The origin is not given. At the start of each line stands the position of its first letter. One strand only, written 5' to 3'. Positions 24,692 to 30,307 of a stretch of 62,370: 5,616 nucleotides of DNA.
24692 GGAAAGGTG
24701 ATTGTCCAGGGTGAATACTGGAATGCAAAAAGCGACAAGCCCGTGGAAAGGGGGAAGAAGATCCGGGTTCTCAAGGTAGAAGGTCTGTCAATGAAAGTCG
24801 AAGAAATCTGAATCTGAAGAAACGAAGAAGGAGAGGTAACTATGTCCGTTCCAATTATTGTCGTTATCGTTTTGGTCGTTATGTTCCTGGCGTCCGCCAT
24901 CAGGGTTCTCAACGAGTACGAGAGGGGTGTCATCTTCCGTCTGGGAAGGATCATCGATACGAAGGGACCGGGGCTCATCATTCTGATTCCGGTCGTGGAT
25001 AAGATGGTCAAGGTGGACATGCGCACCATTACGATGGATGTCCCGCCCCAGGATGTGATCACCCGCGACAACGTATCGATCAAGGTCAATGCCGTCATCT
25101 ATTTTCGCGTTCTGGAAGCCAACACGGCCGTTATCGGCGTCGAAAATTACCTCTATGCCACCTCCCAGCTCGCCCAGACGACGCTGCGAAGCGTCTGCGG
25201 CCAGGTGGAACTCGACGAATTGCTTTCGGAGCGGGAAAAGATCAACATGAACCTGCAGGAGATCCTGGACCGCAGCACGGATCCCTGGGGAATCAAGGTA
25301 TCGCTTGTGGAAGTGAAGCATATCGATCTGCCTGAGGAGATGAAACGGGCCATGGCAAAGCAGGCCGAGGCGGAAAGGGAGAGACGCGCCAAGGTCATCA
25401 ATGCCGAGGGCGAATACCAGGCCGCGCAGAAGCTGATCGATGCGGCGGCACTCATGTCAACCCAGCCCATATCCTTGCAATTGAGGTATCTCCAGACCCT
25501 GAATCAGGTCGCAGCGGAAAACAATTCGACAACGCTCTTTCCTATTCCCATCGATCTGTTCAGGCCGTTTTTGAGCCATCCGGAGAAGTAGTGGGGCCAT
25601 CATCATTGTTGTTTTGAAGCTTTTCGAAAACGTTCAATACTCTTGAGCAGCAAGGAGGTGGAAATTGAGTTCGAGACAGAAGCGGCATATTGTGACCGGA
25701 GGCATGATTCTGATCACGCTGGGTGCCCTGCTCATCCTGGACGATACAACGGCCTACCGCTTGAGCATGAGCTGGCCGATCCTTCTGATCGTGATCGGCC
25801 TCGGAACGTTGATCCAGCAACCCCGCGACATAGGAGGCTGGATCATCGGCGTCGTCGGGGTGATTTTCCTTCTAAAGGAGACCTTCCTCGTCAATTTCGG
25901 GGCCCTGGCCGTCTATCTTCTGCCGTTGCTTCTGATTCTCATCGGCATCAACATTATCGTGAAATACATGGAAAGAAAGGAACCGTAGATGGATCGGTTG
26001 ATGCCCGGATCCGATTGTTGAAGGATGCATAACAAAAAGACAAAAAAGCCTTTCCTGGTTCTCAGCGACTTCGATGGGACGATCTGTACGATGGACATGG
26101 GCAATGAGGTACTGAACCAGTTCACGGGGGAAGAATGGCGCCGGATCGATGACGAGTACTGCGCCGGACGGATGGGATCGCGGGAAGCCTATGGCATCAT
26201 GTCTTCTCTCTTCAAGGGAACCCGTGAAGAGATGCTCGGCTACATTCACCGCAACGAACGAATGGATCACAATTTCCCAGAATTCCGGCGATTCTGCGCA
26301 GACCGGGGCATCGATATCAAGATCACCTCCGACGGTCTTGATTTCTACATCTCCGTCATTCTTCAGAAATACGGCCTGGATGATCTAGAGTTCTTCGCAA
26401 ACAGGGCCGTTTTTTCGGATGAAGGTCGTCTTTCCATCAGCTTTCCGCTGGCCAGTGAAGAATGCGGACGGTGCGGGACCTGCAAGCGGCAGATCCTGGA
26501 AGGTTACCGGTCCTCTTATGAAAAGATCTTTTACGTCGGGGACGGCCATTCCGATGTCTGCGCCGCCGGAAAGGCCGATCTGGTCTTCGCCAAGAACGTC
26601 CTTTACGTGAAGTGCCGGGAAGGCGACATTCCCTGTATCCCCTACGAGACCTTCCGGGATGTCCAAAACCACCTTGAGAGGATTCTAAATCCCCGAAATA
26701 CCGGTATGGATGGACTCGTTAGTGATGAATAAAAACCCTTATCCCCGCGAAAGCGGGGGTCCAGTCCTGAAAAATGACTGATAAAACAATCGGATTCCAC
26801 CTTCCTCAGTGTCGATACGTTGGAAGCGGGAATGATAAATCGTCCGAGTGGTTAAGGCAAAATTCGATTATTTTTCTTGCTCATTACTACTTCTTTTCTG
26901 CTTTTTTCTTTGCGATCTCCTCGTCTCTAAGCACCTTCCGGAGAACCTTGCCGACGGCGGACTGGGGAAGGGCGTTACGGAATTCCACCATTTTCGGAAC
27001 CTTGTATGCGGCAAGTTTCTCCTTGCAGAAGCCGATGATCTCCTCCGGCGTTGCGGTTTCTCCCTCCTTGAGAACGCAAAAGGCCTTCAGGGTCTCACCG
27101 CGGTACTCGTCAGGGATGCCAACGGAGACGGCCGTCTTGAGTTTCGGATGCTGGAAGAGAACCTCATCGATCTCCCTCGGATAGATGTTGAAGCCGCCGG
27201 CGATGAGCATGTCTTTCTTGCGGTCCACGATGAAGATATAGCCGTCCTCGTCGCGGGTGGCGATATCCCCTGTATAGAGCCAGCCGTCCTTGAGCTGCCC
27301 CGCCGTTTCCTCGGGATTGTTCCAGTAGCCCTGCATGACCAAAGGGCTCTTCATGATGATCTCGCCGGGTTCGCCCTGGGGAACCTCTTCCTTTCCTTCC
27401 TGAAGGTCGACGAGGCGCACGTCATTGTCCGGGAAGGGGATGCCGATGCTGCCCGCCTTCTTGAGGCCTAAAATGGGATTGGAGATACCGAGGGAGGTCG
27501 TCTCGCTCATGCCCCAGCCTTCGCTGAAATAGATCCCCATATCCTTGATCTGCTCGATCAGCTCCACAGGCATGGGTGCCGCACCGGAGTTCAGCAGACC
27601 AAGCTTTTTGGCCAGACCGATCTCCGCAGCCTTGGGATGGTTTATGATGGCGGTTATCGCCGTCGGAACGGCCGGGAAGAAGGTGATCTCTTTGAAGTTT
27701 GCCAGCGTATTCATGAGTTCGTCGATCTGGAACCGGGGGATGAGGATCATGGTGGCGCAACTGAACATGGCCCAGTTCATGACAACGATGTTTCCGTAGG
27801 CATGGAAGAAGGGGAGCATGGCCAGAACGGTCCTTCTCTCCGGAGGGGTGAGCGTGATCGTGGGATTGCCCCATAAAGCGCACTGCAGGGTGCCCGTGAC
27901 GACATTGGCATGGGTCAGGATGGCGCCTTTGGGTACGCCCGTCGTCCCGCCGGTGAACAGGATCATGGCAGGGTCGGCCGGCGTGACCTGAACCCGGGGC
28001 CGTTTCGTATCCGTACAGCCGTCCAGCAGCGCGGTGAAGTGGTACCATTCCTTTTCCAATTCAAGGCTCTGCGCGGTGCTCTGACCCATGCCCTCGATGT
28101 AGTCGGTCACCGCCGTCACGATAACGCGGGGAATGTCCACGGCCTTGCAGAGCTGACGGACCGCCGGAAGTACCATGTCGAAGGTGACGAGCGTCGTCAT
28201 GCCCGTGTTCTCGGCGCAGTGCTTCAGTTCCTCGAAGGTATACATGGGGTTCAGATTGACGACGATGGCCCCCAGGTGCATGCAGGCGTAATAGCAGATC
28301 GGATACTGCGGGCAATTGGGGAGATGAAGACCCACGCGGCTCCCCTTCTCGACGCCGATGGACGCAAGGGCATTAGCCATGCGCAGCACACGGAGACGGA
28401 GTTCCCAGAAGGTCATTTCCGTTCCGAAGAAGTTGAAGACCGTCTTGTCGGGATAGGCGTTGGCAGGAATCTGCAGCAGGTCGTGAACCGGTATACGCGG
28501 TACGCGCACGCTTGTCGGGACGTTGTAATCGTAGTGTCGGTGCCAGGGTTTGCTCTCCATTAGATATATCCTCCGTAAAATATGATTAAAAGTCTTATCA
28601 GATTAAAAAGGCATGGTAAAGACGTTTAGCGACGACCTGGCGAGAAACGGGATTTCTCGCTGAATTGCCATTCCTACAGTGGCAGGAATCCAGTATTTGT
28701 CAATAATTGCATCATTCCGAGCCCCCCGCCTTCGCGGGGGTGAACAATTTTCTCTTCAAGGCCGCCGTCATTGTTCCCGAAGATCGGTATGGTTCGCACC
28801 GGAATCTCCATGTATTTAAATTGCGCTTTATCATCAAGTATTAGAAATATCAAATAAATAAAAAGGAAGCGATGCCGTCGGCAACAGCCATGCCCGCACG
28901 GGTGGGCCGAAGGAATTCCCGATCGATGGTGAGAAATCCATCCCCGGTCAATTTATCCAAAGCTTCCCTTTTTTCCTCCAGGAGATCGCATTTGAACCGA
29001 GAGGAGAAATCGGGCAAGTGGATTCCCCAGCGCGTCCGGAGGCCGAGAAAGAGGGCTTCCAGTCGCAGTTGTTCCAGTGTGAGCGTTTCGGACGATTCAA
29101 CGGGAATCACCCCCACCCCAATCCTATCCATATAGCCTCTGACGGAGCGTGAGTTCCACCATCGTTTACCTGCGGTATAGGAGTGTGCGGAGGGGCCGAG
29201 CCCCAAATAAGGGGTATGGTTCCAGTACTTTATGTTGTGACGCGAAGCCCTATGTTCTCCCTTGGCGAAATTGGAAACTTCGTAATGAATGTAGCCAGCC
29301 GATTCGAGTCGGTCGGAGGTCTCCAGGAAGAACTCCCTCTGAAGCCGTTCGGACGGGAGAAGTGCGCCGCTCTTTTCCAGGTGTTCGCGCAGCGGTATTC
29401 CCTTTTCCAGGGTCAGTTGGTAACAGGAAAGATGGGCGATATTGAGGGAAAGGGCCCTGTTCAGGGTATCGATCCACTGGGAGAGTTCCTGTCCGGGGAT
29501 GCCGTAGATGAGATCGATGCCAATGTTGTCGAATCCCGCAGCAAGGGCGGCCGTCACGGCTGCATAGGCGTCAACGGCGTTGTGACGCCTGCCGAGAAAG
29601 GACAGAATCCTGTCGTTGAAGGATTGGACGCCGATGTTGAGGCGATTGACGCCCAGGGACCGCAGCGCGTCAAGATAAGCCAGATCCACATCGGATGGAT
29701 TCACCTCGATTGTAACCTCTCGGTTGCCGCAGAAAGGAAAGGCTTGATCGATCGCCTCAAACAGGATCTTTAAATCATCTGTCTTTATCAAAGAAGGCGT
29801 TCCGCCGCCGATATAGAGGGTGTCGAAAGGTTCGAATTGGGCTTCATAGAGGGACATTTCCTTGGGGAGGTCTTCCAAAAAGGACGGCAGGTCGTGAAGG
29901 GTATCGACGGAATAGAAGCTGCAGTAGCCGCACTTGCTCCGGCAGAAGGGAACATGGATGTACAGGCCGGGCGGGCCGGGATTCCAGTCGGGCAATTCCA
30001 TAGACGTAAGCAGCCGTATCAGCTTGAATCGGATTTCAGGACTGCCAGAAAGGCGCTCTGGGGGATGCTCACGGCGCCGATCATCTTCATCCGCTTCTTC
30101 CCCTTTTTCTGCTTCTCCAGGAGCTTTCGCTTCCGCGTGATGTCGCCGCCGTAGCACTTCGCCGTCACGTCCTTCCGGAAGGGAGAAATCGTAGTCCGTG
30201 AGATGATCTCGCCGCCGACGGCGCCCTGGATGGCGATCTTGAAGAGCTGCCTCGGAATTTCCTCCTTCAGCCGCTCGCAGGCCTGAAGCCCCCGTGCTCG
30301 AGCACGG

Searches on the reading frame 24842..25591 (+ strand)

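Call 54: search_protein_families(library=pfam, proteins=[window:24842-25591:+], max_evalue=1e-8)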
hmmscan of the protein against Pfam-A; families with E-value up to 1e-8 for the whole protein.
window:24842-25591:+ (249 aa): 1 family
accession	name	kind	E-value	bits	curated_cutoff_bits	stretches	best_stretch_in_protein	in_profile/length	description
PF01145.31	Band_7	-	5.6e-40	137.7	23.6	1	22-191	2-175/176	SPFH domain / Band 7 family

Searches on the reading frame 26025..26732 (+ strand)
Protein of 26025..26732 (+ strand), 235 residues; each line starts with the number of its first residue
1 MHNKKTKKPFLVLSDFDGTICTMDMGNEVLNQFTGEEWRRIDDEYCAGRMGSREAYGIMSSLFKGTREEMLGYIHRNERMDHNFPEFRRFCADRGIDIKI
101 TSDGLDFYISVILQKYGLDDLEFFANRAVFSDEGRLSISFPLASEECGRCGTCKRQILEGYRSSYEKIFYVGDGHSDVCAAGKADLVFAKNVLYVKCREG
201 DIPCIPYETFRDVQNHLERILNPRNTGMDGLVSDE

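Call 54: search_protein_families(library=pfam, proteins=[window:26025-26732:+], max_evalue=1e-8)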
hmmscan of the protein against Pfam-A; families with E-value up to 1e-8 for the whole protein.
window:26025-26732:+ (235 aa): 2 families
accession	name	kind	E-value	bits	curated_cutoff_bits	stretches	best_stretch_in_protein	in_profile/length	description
PF06888.18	Put_Phosphatase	-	1.1e-17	64.8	27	1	11-183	2-187/234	Putative Phosphatase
PF12710.13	HAD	-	1.8e-12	48.5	27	1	12-181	1-188/189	haloacid dehalogenase-like hydrolase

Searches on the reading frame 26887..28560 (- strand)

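Call 54: search_protein_families(library=pfam, proteins=[window:26887-28560:-], max_evalue=1e-8)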
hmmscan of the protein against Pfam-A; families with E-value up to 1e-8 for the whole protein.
window:26887-28560:- (557 aa): 2 families
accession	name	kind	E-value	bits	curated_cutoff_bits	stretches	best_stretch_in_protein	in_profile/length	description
PF00501.34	AMP-binding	-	3.3e-82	276.8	29.9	1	33-413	5-384/384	AMP-binding enzyme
PF13193.12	AMP-binding_C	-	3.2e-17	63.6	24.5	1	463-538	1-76/76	AMP-binding enzyme C-terminal domain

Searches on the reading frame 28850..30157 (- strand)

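Call 54: search_protein_families(library=pfam, proteins=[window:28850-30157:-], max_evalue=1e-8)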
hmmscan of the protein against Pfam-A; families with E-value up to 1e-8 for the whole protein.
window:28850-30157:- (435 aa): 2 families
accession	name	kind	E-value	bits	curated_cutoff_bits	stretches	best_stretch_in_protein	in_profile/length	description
PF04055.27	Radical_SAM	-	5.1e-26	92.3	29.5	1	66-234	1-165/166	Radical SAM superfamily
PF06969.22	HemN_C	-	3.1e-13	50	24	1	359-424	1-66/67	HemN C-terminal domain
